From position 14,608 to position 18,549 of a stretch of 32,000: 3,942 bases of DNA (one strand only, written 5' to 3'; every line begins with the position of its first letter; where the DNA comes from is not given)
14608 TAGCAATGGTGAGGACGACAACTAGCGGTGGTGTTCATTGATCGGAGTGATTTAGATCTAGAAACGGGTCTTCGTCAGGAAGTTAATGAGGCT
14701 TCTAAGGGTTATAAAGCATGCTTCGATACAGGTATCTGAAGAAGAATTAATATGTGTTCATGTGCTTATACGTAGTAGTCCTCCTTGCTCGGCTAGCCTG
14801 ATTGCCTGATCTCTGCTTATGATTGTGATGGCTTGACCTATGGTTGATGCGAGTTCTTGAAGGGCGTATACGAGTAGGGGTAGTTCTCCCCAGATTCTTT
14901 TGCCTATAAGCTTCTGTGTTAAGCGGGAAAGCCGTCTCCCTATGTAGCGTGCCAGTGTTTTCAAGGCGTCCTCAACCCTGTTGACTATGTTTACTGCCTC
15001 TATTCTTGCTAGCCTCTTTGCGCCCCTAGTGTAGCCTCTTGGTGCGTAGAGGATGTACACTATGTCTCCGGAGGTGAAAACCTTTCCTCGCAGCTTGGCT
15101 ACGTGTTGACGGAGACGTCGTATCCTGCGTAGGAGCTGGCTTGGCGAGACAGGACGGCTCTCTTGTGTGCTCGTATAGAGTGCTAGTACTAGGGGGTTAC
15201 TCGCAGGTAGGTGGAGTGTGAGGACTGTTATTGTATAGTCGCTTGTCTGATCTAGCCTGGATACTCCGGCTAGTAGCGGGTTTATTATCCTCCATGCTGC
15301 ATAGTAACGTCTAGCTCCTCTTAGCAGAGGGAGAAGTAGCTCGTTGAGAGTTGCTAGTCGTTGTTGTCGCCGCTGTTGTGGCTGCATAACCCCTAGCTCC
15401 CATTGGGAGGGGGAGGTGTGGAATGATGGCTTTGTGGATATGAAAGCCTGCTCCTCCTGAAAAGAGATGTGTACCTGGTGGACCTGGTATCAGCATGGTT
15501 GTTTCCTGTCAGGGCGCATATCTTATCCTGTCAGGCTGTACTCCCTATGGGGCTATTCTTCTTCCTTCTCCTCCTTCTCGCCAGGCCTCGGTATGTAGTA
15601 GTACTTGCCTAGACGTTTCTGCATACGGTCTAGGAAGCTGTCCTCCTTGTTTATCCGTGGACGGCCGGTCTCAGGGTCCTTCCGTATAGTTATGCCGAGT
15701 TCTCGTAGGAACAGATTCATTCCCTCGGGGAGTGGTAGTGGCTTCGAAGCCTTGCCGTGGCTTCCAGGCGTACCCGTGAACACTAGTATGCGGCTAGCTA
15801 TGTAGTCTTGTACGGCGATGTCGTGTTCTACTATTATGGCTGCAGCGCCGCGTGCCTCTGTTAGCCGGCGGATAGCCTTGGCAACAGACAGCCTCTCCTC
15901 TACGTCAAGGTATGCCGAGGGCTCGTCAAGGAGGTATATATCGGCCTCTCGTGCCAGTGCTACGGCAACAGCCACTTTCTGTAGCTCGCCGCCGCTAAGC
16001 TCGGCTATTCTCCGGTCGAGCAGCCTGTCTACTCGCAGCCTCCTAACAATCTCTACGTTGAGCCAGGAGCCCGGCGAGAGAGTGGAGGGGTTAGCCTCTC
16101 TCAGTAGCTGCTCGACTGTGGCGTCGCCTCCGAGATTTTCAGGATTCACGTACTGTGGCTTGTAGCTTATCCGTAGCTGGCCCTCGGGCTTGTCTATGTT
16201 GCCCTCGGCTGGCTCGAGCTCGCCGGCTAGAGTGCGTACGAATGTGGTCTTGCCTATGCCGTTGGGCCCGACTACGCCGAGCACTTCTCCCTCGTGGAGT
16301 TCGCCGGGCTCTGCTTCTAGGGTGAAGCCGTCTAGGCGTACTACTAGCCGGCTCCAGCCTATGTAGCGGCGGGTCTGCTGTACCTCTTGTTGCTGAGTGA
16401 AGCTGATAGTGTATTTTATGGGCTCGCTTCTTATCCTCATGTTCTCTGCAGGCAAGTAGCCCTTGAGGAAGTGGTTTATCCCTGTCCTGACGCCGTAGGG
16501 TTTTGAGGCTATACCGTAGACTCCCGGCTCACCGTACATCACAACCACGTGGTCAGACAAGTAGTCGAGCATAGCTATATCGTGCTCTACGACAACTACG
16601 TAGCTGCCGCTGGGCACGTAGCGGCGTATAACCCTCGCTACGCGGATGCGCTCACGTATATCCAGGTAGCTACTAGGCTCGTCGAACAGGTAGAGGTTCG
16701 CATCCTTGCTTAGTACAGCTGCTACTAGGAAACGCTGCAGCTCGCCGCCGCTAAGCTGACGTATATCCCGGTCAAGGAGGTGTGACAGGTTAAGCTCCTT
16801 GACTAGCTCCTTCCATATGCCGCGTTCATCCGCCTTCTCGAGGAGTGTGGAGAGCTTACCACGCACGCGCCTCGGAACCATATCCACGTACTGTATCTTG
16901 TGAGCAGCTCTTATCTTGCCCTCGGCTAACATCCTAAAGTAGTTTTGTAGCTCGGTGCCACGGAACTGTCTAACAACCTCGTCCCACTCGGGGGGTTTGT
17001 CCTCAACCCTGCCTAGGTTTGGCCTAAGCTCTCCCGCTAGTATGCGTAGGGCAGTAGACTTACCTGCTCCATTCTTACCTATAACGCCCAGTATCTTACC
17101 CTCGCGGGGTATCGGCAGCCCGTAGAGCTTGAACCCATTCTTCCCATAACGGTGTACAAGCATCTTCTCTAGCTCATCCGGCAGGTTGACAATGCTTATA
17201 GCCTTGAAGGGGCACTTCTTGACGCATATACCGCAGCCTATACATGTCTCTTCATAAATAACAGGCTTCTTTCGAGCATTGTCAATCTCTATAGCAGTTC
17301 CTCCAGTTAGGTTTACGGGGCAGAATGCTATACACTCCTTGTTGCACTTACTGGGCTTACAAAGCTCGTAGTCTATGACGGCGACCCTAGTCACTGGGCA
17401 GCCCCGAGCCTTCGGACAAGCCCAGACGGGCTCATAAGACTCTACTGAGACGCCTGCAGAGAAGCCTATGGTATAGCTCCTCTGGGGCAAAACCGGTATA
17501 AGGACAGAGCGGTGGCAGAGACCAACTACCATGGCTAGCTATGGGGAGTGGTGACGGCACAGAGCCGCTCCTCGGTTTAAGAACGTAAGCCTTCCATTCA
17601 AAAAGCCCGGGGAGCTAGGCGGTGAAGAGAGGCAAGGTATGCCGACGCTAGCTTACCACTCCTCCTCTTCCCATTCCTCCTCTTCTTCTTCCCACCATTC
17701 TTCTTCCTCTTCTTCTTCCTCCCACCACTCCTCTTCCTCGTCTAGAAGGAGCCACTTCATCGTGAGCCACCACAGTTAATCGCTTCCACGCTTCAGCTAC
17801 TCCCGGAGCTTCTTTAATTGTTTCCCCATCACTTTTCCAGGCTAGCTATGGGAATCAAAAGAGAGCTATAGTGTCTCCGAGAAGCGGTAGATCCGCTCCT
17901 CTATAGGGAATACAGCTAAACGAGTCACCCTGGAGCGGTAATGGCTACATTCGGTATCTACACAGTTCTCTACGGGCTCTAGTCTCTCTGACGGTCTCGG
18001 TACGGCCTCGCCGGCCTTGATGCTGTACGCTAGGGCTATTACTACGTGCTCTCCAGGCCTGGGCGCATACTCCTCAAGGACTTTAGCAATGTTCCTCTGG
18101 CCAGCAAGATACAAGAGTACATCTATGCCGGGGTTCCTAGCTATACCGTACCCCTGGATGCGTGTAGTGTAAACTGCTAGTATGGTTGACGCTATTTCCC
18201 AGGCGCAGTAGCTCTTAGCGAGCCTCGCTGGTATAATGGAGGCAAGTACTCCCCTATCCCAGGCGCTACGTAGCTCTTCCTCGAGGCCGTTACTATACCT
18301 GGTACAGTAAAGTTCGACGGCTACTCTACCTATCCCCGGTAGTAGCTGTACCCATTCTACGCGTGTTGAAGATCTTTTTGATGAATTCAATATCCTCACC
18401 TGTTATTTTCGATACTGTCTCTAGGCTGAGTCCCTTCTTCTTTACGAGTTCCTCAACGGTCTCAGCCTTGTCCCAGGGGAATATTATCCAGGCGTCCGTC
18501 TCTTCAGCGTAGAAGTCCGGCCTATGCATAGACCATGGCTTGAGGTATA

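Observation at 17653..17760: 35-codon Glu/Trp-only micro-ORF or polypurine tract immediately upstream of ABCE1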

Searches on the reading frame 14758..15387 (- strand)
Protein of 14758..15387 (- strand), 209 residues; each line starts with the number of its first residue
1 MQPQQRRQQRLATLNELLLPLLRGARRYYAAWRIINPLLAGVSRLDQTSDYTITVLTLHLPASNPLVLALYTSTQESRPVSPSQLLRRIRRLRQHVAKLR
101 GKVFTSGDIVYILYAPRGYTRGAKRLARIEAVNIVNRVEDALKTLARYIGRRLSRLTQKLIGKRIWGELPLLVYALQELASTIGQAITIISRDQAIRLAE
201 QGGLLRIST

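Call 14: search_protein_families(library=pfam, proteins=[window:14758-15387:-], max_evalue=1)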
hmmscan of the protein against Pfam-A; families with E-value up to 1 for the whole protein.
window:14758-15387:- (209 aa): 1 family
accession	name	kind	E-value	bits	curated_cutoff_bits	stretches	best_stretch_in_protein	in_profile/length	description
PF11438.13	N36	-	0.36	11.1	25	1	30-43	15-28/35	36-mer N-terminal peptide of the N protein (N36)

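Call 16: search_protein_families(library=ncbifam, proteins=[window:14758-15387:-], max_evalue=1)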
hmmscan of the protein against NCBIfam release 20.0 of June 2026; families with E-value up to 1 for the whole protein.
window:14758-15387:- (209 aa): 1 family
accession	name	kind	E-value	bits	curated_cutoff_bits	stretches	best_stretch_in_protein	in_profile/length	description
NF041502.1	integrase_1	equivalog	0.22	10.2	350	1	105-175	197-267/484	site-specific integrase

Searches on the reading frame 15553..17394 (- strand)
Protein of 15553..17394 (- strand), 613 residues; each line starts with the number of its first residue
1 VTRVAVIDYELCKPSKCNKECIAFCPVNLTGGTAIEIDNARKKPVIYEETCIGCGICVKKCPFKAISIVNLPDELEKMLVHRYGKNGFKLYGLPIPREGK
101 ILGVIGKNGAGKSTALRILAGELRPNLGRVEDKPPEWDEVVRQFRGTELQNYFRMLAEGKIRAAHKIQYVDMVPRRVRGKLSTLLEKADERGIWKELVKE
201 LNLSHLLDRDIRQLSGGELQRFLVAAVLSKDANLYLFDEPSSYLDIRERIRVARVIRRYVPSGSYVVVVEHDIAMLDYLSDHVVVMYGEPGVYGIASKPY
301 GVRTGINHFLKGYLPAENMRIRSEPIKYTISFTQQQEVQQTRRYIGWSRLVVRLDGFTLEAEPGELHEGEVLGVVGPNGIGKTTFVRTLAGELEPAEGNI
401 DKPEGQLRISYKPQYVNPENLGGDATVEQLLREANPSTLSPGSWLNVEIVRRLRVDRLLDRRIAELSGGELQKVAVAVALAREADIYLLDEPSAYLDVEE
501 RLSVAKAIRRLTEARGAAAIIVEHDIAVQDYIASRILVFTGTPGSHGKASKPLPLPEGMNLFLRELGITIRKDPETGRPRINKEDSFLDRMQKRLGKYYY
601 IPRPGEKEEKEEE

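Call 6: find_related_loci(query=window:15553-17394:-, collection=genome_contigs, flank=4000)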
Query window:15553-17394:- (613 aa) in genome_contigs; peptide patterns used: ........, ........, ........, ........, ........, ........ (x = any residue, [..] = any of these).
432 stretches matched a pattern; 71 encode a relative of the query (tblastn E <= 1e-3); 71 distinct loci.
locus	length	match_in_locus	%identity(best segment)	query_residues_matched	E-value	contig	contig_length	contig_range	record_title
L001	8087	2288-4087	91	1-602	0e+0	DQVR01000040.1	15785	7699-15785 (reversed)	MAG TPA_asm: Pyrodictium delaneyi isolate SZUA-1523 k95_108895, whole genome shotgun sequence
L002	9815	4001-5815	78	1-605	0e+0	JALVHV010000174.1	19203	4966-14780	MAG: Pyrodictiaceae archaeon isolate A1_metabat1_scaf2bin.004 A1_NODE_911_length_19203_cov_41.683110, whole genome shotg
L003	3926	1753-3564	78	1-605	0e+0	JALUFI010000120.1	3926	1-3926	MAG: Pyrodictiaceae archaeon isolate S143_metabat2_scaf2bin.055 S143_NODE_27242_length_3926_cov_4.619110, whole genome s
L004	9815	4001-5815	78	1-605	0e+0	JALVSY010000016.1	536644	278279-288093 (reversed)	MAG: Pyrodictiaceae archaeon isolate M1_maxbin2_scaf2bin.012 M1_NODE_2_length_536644_cov_167.825213, whole genome shotgu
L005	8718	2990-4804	79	1-605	0e+0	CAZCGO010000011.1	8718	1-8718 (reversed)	MAG TPA_asm: uncultured Hyperthermus sp. isolate SRP163575_co3_26 genome assembly, contig: NODE_8874_length_8718_cov_14.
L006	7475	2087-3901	78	1-605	0e+0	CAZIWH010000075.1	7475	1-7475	MAG TPA_asm: uncultured Hyperthermus sp. isolate SRP163575_co1_287 genome assembly, contig: NODE_21581_length_7475_cov_5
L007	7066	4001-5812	77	1-605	0e+0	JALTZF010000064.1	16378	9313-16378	MAG: Pyrodictiaceae archaeon isolate S141_metabat2_scaf2bin.116 S141_NODE_2978_length_16378_cov_2.098209, whole genome s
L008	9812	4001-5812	78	1-605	0e+0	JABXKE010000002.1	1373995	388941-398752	MAG: Pyrodictium sp. isolate DIMAG01 c_000000007261_partial_102228_164815, whole genome shotgun sequence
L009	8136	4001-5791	72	1-600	0e+0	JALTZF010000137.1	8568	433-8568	MAG: Pyrodictiaceae archaeon isolate S141_metabat2_scaf2bin.116 S141_NODE_8639_length_8568_cov_2.099633, whole genome sh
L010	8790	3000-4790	72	1-601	0e+0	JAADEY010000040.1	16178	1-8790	MAG: Thermoproteota archaeon isolate L_MetaBat.44 contig-127_3627, whole genome shotgun sequence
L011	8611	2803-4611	71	1-608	0e+0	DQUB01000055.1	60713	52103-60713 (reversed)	MAG TPA_asm: Pyrodictium sp. isolate SZUA-1443 k95_48424, whole genome shotgun sequence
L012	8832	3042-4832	72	1-601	0e+0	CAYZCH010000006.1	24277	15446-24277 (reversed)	MAG TPA_asm: uncultured Desulfurococcales archaeon isolate binchicken_co219_434 genome assembly, contig: k141_1380884, w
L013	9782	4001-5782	74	7-601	0e+0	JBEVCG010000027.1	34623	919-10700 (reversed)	MAG: Thermoproteota archaeon isolate 2_1_SS_W3_F1_Bin023_Water NODE_237_length_34623_cov_7.236577, whole genome shotgun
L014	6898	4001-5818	73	1-605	0e+0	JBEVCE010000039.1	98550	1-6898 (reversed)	MAG: Pyrodictiaceae archaeon isolate 2_1_SS_W3_F1_Bin025_Water NODE_17_length_98550_cov_9.555125, whole genome shotgun s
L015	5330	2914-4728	71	1-606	0e+0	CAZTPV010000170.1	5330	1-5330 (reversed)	MAG TPA_asm: uncultured Desulfurococcales archaeon isolate binchicken_co219_341 genome assembly, contig: k141_807485, wh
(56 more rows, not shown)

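Call 16: search_protein_families(library=ncbifam, proteins=[window:15553-17394:-], max_evalue=1)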
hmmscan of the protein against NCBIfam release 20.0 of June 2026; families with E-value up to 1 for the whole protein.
window:15553-17394:- (613 aa): 304 families (the best 25 are shown)
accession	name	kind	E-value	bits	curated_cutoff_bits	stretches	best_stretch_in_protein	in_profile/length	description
NF009945.0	PRK13409.1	equivalog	4.2e-270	897.5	469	1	1-601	1-590/592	ribosome biogenesis/translation initiation ATPase RLI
NF040873.1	AztA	equivalog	9.4e-55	185.2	220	2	98-277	17-183/191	zinc ABC transporter ATP-binding protein AztA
NF010068.0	PRK13548.1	equivalog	1.1e-53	182.1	261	3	97-287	29-217/261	heme ABC transporter ATP-binding protein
NF000355.4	ribo_prot_ABC_F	equivalog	1.6e-52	179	380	2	327-537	296-497/499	ribosomal protection-like ABC-F family protein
TIGR03873.1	F420-0_ABC_ATP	hypoth_equivalog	1.9e-52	178.1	372.4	3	98-287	26-211/256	putative F420-0 ABC transporter ATP-binding protein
NF008409.0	PRK11231.1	equivalog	2.6e-47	161.3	375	3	95-287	25-212/255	Fe(3+) dicitrate ABC transporter ATP-binding protein FecE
NF007082.0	PRK09536.1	equivalog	3.1e-46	158.3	537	3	97-287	27-213/402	corrinoid ABC transporter ATPase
TIGR01166.1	cbiO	subfamily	7.9e-43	146.1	211.8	3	97-275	16-189/190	cobalt ABC transporter, ATP-binding protein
NF040933.2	ABC_arch_GlcV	equivalog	9e-42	143.2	450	4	448-539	124-215/357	glucose ABC transporter ATP-binding protein GlcV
NF000167.2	ABCF_Lsa_all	exception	5.8e-41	141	750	3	365-537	331-490/492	Lsa family ABC-F type ribosomal protection protein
TIGR04520.1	ECF_ATPase_1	equivalog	1e-39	136.6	315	4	450-540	121-210/269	energy-coupling factor transporter ATPase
TIGR04521.1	ECF_ATPase_2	equivalog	1.1e-39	136.2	330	3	98-287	30-219/279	energy-coupling factor transporter ATPase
TIGR02857.1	CydD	equivalog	6.6e-39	134.2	435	3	98-286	347-529/529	thiol reductant ABC exporter subunit CydD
TIGR01188.1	drrA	subfamily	1.3e-38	133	312.45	3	97-286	17-197/302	daunorubicin resistance ABC transporter, ATP-binding protein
TIGR03771.1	anch_rpt_ABC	equivalog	3e-38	131.8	268.8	4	449-542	97-189/223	anchored repeat-type ABC transporter ATP-binding subunit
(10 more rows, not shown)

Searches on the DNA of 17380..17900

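Call 23: search_rna_families(source=window, start=17380, end=17900, threshold=evalue, max_evalue=10, show_alignments=3)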
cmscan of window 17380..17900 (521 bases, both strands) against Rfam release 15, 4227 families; matches with E-value up to 10: 5.
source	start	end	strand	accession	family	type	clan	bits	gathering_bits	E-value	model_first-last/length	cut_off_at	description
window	17799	17885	+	RF03770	mir-125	Gene; miRNA;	-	16.7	88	2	1-84/84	no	mir-125 microRNA precursor family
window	17427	17495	-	RF02989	gntR-DTE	Gene; sRNA;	-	15.9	63.6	2.4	1-119/119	no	gntR-DTE RNA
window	17616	17677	-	RF01918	mir-1249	Gene; miRNA;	-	14.3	83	4.7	1-75/75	no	mir-1249 microRNA precursor family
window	17610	17679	+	RF01911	MIR2118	Gene; miRNA;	-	13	85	9.1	1-170/170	no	MIR2118 microRNA precursor family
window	17774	17831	-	RF02111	IS009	Gene;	-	10.6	117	4.6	1-199/199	no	IS009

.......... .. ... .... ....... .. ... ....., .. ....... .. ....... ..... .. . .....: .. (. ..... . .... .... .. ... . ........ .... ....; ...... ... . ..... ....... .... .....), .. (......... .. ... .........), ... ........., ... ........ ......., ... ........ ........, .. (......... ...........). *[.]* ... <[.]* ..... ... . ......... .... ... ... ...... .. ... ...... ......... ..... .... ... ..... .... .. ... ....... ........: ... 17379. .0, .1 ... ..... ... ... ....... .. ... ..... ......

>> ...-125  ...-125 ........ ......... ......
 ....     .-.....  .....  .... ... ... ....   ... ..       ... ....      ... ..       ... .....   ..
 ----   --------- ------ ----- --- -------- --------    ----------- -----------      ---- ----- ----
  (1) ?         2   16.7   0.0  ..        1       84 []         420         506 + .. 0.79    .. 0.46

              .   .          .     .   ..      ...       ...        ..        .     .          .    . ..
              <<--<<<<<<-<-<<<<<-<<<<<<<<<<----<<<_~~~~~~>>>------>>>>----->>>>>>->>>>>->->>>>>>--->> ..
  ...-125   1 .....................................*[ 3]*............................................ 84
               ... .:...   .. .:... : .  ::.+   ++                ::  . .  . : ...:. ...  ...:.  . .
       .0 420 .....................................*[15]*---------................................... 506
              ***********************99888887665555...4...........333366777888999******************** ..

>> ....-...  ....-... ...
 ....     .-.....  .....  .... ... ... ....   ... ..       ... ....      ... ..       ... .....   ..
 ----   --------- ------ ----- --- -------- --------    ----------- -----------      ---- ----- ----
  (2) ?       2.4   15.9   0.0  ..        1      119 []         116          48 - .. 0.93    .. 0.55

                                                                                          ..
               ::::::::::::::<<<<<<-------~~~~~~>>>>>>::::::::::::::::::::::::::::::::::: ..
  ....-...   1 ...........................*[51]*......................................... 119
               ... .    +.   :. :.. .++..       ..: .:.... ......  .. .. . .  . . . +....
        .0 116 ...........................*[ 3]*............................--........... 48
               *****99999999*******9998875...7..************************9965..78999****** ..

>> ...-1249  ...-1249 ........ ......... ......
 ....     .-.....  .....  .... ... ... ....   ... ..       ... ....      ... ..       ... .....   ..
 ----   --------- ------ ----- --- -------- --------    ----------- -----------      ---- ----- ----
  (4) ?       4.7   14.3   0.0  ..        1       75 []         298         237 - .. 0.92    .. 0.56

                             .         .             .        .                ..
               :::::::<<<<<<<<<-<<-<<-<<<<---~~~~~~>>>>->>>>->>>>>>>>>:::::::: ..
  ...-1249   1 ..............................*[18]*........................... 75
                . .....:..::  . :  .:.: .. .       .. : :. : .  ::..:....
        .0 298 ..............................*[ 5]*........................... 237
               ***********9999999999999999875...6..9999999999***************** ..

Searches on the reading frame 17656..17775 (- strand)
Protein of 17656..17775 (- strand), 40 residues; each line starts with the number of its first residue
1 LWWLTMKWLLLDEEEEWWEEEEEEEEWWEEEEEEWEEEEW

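Call 14: search_protein_families(library=pfam, proteins=[window:17656-17760:-], max_evalue=1)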
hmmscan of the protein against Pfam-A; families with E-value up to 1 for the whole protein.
seq(35 aa): 0 families

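Call 15: find_homologous_proteins(query=window:17656-17775:-, max_evalue=10)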
Query seq(40 aa): no candidate shares three 5-residue words with the query. No homologue found.

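Call 16: search_protein_families(library=ncbifam, proteins=[window:17656-17760:-], max_evalue=1)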
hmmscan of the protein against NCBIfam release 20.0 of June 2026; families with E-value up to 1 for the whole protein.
seq(35 aa): 0 families

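Call 22: search_protein_representatives(protein=window:17656-17760:-)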
Query: 35 residues. Proteins with E-value up to 0.001 (for the whole library): 0; up to 1e-10: 0; up to 1e-30: 0. The best 0 are listed.

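Call 51: search_solved_structures(query=window:17656-17760:-, max_evalue=10)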
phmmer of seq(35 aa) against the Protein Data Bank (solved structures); distinct sequences matched with E-value up to 10: 1.
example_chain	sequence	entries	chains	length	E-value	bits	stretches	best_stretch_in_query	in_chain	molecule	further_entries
2mk6_A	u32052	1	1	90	4.5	11.1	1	7-35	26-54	Adapter protein MecA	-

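Call 57: predict_structure(protein=window:17656-17760:-)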
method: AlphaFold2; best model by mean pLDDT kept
length: 35 residues; sequences in the alignment: 1
mean_pLDDT: 89.3   pTM: 0.51
mean pLDDT of the five models: 89.3, 86.5, 86.1, 85.3, 80.9
residues with pLDDT >= 90: 25; 70-90: 9; 50-70: 1; < 50: 0
segments of 3 or more residues with pLDDT < 50: none
pLDDT, mean of each block of 10 residues (from residue 1): 78 95 96 88
secondary structure, 60 per line:
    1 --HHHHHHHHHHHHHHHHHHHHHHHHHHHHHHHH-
elements in order: H3-34

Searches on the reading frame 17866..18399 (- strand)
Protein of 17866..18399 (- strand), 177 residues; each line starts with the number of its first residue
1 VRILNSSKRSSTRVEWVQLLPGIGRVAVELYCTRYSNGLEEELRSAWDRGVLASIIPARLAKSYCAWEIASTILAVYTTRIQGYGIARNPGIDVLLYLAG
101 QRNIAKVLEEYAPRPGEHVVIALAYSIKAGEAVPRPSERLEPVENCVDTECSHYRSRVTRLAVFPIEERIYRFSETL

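Call 7: list_cluster_members(proteins=[window:17656-17760:-, window:17866-18399:-])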
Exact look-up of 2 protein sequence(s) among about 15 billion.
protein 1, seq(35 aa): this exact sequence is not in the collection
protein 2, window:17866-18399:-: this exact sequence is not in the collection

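Call 14: search_protein_families(library=pfam, proteins=[window:17866-18399:-], max_evalue=1)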
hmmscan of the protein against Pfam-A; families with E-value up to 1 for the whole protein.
window:17866-18399:- (177 aa): 0 families

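Call 16: search_protein_families(library=ncbifam, proteins=[window:17866-18399:-], max_evalue=1)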
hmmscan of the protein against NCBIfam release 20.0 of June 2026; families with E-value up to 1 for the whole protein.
window:17866-18399:- (177 aa): 1 family
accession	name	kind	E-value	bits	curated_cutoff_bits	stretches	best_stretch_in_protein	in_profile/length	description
NF011465.1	PRK14886.1-1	equivalog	0.00012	22.1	40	1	82-125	57-100/162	KEOPS complex subunit Cgi121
